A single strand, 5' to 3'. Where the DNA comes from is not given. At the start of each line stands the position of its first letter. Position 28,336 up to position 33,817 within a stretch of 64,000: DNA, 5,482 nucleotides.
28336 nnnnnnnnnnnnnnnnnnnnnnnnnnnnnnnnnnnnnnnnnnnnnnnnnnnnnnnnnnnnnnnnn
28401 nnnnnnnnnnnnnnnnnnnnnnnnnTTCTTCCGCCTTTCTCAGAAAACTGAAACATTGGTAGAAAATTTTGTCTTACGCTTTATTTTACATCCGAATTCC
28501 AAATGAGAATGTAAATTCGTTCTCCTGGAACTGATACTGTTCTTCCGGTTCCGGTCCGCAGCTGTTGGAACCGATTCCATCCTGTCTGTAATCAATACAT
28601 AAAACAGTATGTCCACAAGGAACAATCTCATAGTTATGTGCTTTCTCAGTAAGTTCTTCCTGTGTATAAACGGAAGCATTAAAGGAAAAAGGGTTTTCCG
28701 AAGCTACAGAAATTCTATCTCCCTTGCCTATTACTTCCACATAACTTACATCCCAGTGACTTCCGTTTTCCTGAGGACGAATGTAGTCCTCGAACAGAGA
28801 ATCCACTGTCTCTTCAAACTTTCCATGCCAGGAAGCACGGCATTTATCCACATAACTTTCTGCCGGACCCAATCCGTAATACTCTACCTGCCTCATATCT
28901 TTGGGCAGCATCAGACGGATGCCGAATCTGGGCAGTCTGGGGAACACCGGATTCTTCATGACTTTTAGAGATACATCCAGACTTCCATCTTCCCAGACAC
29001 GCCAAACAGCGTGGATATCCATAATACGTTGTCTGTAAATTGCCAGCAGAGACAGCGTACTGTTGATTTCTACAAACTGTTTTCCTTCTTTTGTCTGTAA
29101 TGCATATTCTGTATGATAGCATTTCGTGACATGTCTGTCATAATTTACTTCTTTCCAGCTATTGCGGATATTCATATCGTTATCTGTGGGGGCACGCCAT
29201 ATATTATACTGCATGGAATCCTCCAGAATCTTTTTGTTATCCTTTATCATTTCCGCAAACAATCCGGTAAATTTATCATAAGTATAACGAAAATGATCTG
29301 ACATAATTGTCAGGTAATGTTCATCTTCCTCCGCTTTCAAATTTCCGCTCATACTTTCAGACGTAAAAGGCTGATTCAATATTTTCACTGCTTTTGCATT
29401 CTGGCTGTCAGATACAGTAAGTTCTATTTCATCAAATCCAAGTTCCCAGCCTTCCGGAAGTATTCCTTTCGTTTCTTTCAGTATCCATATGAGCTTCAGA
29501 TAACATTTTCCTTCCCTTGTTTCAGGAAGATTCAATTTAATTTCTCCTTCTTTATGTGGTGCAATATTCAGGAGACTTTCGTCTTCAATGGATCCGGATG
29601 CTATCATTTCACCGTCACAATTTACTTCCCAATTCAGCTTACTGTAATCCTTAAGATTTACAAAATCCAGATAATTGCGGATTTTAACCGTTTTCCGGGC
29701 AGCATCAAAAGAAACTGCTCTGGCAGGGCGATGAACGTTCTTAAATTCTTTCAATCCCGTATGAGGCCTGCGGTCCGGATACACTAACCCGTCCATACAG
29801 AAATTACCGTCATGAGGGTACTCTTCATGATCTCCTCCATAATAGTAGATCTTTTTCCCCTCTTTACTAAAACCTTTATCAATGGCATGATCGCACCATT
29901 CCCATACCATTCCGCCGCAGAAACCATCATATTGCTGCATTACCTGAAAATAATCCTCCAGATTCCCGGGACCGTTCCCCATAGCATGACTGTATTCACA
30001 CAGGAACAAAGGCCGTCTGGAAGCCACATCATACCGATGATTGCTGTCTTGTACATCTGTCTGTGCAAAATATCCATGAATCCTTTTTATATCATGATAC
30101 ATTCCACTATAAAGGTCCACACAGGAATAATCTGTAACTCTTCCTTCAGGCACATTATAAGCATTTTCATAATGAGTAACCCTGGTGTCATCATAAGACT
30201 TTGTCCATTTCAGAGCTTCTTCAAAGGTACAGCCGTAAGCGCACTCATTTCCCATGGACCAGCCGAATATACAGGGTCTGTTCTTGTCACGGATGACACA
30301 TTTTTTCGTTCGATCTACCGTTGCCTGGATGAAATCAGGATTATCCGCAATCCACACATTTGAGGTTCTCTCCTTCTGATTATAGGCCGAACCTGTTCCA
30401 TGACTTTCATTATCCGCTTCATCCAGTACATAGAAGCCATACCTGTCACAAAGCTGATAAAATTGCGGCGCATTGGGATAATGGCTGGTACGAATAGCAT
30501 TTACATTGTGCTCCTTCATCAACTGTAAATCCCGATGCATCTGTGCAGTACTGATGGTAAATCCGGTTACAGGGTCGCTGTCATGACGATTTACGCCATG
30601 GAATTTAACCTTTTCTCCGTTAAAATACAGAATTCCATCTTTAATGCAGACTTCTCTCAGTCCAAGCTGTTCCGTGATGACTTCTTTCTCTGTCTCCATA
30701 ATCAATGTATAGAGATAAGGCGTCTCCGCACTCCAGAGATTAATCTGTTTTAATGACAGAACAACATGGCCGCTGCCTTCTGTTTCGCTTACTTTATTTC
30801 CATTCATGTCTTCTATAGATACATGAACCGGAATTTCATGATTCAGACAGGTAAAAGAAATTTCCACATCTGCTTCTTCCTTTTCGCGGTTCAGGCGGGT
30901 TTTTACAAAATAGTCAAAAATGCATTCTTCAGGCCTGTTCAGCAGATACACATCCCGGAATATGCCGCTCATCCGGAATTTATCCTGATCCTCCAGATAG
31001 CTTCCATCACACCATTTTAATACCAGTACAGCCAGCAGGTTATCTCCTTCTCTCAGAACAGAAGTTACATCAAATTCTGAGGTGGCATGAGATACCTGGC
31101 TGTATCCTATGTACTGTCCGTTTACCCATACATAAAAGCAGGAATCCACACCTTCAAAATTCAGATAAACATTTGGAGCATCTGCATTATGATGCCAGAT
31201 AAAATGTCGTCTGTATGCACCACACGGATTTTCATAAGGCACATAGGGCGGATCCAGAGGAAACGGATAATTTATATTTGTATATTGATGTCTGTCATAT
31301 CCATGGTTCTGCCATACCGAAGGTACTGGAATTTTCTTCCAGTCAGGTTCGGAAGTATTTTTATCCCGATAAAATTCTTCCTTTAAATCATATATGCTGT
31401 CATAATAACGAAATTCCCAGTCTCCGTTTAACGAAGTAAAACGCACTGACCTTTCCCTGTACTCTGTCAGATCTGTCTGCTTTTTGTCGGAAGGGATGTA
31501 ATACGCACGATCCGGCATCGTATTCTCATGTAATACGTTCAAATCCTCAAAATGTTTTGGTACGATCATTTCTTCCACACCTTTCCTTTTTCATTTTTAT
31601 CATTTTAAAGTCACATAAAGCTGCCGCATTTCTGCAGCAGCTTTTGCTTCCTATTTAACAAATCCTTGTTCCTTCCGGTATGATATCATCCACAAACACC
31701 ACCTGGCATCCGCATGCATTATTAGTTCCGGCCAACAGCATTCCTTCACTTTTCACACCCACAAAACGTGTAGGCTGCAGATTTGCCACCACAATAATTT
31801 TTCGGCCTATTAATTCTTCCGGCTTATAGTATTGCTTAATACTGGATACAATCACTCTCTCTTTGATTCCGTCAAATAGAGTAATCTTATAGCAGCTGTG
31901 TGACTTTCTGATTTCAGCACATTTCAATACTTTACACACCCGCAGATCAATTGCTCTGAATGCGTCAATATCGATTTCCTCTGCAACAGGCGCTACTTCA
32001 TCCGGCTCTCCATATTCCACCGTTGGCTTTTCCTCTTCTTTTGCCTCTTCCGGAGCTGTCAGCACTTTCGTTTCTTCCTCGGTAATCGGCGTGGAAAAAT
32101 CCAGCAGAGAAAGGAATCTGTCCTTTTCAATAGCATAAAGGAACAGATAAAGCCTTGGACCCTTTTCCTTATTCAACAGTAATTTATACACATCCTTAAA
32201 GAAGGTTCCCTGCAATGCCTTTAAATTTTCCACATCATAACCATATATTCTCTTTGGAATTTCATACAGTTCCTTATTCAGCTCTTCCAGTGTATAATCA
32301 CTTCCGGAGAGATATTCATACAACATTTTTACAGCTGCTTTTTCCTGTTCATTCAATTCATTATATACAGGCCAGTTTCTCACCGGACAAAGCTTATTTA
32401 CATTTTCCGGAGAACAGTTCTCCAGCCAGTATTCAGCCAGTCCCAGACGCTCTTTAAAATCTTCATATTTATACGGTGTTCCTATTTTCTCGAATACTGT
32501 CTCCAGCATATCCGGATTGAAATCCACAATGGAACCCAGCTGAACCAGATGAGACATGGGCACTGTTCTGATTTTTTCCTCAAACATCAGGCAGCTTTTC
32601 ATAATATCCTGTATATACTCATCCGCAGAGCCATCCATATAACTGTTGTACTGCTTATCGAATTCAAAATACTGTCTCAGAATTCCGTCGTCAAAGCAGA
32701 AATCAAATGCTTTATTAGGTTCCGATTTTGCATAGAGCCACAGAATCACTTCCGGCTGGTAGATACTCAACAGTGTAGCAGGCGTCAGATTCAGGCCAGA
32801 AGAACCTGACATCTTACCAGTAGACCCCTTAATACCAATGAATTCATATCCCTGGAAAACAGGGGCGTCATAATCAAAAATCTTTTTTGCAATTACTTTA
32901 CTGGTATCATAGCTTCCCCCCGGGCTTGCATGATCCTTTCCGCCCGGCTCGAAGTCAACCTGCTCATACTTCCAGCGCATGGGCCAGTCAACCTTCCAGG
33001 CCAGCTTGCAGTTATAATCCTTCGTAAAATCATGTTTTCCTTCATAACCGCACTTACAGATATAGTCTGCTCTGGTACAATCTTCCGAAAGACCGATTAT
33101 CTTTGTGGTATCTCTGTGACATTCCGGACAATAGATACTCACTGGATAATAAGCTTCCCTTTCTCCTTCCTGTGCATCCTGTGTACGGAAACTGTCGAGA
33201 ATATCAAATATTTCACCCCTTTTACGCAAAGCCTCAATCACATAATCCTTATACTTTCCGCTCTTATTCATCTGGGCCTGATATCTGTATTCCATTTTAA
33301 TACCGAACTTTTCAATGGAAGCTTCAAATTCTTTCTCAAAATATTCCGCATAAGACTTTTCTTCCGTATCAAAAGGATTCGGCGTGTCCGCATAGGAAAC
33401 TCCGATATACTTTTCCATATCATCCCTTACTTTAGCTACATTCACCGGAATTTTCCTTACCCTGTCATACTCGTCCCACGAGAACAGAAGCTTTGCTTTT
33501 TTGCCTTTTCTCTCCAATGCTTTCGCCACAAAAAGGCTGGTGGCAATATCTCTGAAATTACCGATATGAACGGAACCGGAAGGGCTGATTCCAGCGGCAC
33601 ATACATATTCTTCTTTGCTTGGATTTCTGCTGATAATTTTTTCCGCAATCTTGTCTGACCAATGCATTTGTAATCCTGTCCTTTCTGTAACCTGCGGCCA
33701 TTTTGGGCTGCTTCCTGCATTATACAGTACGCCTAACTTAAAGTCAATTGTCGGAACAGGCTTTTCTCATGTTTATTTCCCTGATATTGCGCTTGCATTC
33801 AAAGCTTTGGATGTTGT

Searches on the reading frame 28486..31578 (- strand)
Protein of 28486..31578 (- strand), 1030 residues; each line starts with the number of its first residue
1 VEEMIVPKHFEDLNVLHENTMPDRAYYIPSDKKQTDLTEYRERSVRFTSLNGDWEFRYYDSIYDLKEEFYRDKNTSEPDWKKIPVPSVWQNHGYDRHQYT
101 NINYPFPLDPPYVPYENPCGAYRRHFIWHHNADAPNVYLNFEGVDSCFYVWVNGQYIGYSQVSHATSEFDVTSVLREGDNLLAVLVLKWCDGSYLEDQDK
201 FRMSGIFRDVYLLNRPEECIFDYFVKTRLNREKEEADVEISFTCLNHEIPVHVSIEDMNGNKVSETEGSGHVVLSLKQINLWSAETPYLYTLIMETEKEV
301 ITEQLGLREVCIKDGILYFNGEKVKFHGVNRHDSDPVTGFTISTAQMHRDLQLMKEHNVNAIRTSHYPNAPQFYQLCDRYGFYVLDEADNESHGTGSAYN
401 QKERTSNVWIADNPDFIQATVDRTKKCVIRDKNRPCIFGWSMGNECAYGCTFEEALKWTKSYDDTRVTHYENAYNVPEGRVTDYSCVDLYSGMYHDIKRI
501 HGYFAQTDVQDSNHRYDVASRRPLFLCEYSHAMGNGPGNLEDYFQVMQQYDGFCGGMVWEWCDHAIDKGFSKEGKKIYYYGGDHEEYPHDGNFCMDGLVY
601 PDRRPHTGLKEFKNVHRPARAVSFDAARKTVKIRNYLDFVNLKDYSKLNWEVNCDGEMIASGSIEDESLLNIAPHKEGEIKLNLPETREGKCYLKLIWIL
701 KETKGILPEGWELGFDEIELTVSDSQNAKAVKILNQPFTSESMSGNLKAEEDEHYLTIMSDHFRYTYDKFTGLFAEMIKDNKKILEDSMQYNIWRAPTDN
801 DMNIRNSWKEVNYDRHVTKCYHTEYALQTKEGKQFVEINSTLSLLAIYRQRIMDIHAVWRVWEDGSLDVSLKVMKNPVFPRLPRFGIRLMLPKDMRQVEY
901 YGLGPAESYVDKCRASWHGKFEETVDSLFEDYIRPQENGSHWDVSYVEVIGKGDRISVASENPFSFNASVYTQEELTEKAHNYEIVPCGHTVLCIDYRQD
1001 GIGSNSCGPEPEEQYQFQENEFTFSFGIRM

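Call 3: search_protein_families(library=pfam, proteins=[window:28486-31578:-], max_evalue=0.01)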
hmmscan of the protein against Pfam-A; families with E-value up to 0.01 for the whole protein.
window:28486-31578:- (1030 aa): 7 families
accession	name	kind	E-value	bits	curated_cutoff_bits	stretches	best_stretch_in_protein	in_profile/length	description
PF02836.23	Glyco_hydro_2_C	-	5.7e-92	308.5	21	1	310-617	1-298/302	Glycosyl hydrolases family 2, TIM barrel domain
PF02929.23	Bgal_small_N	-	4.6e-71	239.8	25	1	761-1027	3-247/248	Beta galactosidase small chain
PF02837.24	Glyco_hydro_2_N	-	5.7e-42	143.9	28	1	47-216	1-169/169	Glycosyl hydrolases family 2, sugar binding domain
PF16353.11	LacZ_4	-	7e-16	58.7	27.3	1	631-720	1-86/87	Beta-galactosidase, domain 4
PF22666.2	Glyco_hydro_2_N2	-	5.9e-10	39.9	27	1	121-186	51-117/167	Glycosyl hydrolase 2 galactose-binding domain-like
PF00703.27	Glyco_hydro_2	-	1e-08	36.3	23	1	220-308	3-109/109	Glycosyl hydrolases family 2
PF13364.12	BetaGal_ABD2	-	0.0003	22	23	1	116-186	33-106/112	Beta-galactosidase second all-beta domain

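Call 4: search_protein_families(library=ncbifam, proteins=[window:28486-31578:-], max_evalue=0.01)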
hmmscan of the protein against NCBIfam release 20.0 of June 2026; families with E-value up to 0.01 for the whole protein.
window:28486-31578:- (1030 aa): 11 families
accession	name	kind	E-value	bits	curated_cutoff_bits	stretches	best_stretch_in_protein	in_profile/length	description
NF007666.0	PRK10340.1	equivalog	2.8e-261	869.6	1284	1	8-1028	2-997/1030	beta-galactosidase subunit alpha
NF052611.1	beta_gal_Bga2A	equivalog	5.2e-249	829.2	999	1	11-1028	3-1004/1007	beta-galactosidase, LacZ type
NF007074.0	PRK09525.1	subfamily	3.7e-211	703.6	1221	1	3-1027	10-1023/1027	beta-galactosidase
NF041100.1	betagal_LacZ_Ttogales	equivalog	1.9e-205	684.8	2000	1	10-1029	3-985/1090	beta-galactosidase LacZ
NF007538.0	PRK10150.1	equivalog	2.1e-40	138.7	544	1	122-530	69-513/607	beta-glucuronidase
NF049891.1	Bet1-4galacdseBT4156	equivalog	2e-38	131.9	1700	1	68-784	32-709/946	exo-beta-1,4-galactosidase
NF041462.1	GalA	equivalog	1.1e-37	129.6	900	1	74-390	40-372/763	beta-galactosidase GalA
NF041463.1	GalB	equivalog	5e-33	113.9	900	1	109-495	126-533/869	beta-galactosidase GalB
NF050095.1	BetGlucuronLacZ4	equivalog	6.4e-32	110.5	950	1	115-504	57-472/666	beta-glucuronidase LacZ4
NF049877.1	GlucurArabfur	equivalog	6.5e-16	57.1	1800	1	47-499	369-823/1400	beta-d-glucuronidase/beta-L-arabinofuranosidase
NF049890.1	Bet1-4galacdseBT4151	equivalog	1.1e-15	56.7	1500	1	97-390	88-406/952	exo-beta-1,4-galactosidase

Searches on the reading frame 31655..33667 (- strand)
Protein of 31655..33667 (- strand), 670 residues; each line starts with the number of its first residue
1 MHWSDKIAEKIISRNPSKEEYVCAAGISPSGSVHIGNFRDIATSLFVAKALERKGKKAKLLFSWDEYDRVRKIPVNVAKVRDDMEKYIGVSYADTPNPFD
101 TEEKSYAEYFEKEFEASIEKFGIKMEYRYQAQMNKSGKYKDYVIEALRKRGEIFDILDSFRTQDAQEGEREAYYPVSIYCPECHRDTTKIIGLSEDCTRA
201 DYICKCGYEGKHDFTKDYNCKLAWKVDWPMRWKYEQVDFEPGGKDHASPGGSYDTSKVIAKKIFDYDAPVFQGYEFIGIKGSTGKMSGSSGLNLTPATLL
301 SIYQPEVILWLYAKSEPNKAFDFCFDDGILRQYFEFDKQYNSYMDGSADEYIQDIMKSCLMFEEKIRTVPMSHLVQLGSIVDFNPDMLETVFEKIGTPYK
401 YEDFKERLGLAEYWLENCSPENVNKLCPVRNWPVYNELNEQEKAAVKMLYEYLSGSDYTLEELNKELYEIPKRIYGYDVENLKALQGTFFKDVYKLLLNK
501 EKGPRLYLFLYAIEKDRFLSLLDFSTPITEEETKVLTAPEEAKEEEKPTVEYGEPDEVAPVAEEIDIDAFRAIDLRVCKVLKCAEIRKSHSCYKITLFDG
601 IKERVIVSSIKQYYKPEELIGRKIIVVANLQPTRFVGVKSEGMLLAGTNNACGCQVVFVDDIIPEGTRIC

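Call 73: search_protein_families(library=pfam, proteins=[window:31655-33667:-], max_evalue=0.00001)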
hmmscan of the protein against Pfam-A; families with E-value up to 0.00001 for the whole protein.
window:31655-33667:- (670 aa): 2 families
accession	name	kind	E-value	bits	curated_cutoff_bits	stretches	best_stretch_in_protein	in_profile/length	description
PF01921.24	tRNA-synt_1f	-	3.3e-107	359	27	1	1-346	1-342/360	tRNA synthetases class I (K)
PF01588.26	tRNA_bind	-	1.7e-19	70.1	27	1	575-666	1-94/96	Putative tRNA binding domain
